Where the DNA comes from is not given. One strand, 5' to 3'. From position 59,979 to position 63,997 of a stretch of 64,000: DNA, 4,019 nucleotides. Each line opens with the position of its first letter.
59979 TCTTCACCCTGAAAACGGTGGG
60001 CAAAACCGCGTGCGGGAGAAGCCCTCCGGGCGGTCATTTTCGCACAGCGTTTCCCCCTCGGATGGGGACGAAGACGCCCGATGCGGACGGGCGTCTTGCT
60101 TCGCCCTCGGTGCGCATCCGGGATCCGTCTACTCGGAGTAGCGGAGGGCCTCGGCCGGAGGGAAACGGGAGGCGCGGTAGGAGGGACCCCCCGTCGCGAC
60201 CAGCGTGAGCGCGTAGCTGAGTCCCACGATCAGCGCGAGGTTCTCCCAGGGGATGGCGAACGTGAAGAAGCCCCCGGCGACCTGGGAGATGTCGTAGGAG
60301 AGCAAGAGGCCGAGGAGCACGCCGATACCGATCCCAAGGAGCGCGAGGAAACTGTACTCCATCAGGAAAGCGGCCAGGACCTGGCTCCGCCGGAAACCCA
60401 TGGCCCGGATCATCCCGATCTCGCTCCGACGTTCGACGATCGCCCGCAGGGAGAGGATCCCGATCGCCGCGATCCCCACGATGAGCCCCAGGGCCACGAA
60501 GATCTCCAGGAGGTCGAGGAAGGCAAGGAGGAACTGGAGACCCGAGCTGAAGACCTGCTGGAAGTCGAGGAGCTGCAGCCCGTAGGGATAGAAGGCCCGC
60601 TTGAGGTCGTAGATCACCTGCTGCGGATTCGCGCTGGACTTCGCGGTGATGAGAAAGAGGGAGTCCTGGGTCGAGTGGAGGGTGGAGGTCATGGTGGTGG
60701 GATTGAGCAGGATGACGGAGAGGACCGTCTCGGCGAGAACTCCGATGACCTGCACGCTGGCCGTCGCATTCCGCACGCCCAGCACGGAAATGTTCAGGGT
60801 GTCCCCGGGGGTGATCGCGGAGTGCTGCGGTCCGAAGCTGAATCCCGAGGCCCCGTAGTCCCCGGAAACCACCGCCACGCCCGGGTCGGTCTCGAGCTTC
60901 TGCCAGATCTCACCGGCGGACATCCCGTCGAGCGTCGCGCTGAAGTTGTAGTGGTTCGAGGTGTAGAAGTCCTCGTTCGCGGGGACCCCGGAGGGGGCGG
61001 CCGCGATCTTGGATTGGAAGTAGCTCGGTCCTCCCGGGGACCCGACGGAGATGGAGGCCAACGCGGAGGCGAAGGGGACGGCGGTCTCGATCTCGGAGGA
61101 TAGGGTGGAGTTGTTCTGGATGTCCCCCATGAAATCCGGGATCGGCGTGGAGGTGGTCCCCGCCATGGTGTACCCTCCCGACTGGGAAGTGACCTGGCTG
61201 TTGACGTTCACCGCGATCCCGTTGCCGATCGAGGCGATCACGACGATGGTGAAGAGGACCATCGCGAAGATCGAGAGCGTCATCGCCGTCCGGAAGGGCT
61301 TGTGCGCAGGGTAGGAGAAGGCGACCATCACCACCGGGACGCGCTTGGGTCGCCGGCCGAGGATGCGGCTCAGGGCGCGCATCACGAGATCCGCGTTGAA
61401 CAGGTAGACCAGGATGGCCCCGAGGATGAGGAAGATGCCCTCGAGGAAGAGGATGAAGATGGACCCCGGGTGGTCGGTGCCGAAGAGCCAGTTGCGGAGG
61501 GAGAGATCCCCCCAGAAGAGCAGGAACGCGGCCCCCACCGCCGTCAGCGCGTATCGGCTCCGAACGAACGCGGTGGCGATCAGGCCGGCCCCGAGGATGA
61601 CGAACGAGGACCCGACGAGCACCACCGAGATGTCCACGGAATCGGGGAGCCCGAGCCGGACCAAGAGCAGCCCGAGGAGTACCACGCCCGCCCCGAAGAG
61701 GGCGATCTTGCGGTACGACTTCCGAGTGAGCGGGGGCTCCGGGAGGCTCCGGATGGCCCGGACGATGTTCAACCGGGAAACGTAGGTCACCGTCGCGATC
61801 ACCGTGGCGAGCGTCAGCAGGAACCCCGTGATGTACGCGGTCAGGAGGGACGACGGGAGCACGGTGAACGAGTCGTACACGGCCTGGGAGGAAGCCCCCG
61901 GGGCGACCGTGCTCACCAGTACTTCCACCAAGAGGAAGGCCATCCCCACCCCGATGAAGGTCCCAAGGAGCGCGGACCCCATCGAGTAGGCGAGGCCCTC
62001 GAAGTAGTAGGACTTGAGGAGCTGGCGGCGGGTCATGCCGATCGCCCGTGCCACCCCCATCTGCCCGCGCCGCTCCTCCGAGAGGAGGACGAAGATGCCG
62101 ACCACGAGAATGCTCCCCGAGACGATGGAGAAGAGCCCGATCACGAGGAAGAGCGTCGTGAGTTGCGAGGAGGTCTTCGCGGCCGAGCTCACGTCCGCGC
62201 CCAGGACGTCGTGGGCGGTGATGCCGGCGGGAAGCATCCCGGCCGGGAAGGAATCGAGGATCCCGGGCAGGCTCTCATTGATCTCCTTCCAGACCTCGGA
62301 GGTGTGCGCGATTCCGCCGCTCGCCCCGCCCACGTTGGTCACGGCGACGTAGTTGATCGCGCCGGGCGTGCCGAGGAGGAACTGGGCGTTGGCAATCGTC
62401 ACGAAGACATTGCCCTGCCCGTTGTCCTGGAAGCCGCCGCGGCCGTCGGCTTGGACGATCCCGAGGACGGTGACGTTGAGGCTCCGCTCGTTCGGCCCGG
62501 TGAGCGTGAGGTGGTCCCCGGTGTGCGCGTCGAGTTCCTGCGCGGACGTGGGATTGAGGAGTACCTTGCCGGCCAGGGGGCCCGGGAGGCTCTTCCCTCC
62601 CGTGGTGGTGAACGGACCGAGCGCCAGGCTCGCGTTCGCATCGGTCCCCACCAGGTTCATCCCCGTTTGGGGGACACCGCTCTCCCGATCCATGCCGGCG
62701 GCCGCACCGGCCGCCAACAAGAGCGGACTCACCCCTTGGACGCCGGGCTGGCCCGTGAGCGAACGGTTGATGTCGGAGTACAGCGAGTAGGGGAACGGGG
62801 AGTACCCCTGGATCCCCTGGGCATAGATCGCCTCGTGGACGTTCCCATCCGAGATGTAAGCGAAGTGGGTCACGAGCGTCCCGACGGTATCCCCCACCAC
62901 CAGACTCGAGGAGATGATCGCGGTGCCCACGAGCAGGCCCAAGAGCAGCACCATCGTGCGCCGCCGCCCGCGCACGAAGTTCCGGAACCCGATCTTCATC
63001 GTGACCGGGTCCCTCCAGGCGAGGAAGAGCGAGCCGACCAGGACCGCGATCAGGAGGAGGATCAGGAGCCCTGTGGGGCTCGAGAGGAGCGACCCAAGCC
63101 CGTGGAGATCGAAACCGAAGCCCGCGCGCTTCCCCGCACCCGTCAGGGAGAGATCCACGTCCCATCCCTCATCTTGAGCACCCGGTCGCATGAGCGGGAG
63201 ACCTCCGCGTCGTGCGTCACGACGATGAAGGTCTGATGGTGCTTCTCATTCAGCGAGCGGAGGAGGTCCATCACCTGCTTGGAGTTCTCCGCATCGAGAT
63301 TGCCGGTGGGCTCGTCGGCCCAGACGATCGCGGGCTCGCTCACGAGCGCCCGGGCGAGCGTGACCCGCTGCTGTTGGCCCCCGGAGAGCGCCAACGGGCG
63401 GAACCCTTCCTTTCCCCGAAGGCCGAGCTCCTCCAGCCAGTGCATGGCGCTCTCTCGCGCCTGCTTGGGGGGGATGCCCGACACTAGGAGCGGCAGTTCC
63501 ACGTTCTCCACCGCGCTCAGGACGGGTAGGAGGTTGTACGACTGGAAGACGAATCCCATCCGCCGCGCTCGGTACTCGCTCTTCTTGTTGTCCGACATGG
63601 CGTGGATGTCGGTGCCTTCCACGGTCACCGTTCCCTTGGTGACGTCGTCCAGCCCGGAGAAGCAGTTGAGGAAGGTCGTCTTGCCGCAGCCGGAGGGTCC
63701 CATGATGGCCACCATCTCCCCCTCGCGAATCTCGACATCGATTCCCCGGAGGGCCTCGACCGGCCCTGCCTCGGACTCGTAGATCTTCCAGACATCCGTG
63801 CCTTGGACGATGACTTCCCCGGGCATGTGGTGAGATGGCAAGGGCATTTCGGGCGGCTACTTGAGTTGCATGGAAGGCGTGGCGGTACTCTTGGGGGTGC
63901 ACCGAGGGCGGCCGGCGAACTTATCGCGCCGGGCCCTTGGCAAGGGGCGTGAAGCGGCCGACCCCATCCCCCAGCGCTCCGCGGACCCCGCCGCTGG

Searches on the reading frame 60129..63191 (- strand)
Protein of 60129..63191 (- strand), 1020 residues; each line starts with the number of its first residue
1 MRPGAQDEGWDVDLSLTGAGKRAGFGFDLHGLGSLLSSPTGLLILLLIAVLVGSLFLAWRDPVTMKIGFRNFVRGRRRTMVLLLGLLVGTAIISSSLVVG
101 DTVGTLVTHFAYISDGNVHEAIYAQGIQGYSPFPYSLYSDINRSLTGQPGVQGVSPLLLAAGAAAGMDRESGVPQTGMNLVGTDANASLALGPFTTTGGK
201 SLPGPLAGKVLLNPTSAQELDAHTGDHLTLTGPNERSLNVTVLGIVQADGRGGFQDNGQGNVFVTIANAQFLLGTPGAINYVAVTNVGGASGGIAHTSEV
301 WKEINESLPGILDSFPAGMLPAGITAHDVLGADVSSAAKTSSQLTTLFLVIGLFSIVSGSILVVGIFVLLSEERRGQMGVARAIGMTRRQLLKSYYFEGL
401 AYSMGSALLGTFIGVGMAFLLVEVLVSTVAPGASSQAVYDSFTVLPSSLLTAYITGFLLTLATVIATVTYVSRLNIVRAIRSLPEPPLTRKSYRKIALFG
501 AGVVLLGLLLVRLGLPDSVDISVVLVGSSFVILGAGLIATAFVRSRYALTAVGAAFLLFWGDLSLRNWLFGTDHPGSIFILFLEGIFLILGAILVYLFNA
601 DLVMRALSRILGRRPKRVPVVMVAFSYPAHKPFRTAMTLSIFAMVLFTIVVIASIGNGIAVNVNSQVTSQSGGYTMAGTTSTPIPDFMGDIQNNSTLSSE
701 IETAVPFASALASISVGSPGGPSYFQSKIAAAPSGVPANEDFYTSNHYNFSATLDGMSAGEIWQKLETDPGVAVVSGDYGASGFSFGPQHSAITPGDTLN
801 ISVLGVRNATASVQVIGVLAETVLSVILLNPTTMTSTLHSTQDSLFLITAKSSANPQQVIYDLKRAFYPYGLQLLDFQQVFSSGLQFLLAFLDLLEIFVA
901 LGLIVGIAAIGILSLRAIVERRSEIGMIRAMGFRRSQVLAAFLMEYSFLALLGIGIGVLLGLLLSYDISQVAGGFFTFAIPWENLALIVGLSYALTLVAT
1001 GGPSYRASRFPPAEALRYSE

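Call 29: search_protein_families(library=ncbifam, proteins=[window:60129-63191:-], max_evalue=0.00001)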
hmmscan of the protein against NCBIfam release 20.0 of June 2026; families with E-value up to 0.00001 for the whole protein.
window:60129-63191:- (1020 aa): 4 families
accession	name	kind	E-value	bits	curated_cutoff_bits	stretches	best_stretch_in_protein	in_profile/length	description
TIGR03434.1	ADOP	subfamily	1.5e-17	63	622.3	1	790-1018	576-802/803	ADOP family duplicated permease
TIGR02212.1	lolCE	equivalog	5.1e-17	61.9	362.45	1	897-1018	269-410/411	lipoprotein-releasing ABC transporter permease subunit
NF008076.0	PRK10814.1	exception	5.3e-09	35.6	473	1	900-1018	270-398/399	lipoprotein-releasing ABC transporter permease subunit LolC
NF007826.0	PRK10535.1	equivalog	5.2e-08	31.6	966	1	895-1016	525-645/648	macrolide ABC transporter ATP-binding protein/permease MacB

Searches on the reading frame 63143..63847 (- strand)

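Call 29: search_protein_families(library=ncbifam, proteins=[window:63143-63847:-], max_evalue=0.00001)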
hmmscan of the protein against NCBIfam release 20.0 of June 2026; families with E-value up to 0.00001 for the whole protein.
window:63143-63847:- (234 aa): 186 families (the best 25 are shown)
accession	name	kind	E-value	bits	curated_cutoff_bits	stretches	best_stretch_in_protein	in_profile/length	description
TIGR02211.1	LolD_lipo_ex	equivalog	5.5e-69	232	307.75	1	13-230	1-218/221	lipoprotein-releasing ABC transporter ATP-binding protein LolD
NF007879.0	PRK10584.1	equivalog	1e-62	211.8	336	1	8-230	1-223/228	putative ABC transporter ATP-binding protein YbbA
NF038007.1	ABC_ATP_DarD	equivalog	1.8e-60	204.1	375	1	19-230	7-217/218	darobactin export ABC transporter ATP-binding protein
NF008639.0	PRK11629.1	equivalog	1.9e-59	200.9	360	1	12-230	5-223/234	lipoprotein-releasing ABC transporter ATP-binding protein LolD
NF007826.0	PRK10535.1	equivalog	3.7e-59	200.6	966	1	15-232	6-222/648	macrolide ABC transporter ATP-binding protein/permease MacB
TIGR03608.1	L_ocin_972_ABC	subfamily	3.5e-57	193.2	254.85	1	19-226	4-206/206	putative bacteriocin export ABC transporter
TIGR02673.1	FtsE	equivalog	3.9e-56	190.1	264.85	1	19-229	7-213/214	cell division ATP-binding protein FtsE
TIGR02982.1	heterocyst_DevA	subfamily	5.9e-55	186.2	295.8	1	22-230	10-218/220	ABC exporter ATP-binding subunit, DevA family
TIGR02315.1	ABC_phnC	equivalog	6.3e-52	176.4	266.1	1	30-230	15-223/243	phosphonate ABC transporter ATP-binding protein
TIGR03265.1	PhnT2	equivalog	4.6e-50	170.8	457.7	1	27-229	14-211/353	putative 2-aminoethylphosphonate ABC transporter ATP-binding protein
NF008428.0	PRK11264.1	equivalog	1.9e-47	161.6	406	1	31-230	17-221/250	L-cystine ABC transporter ATP-binding protein TcyN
NF040933.2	ABC_arch_GlcV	equivalog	3.6e-46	157.7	450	1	14-215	3-203/357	glucose ABC transporter ATP-binding protein GlcV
NF006987.0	PRK09452.1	equivalog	2.7e-45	154.7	482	1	11-230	15-225/378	spermidine/putrescine ABC transporter ATP-binding protein PotA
TIGR01186.1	proV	subfamily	8.2e-45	153.5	326.6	1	28-230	4-207/363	betaine/proline/choline family ABC transporter ATP-binding protein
NF007027.0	PRK09493.1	equivalog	8.9e-45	152.9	379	1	26-224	10-207/240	glutamine ABC transporter ATP-binding protein GlnQ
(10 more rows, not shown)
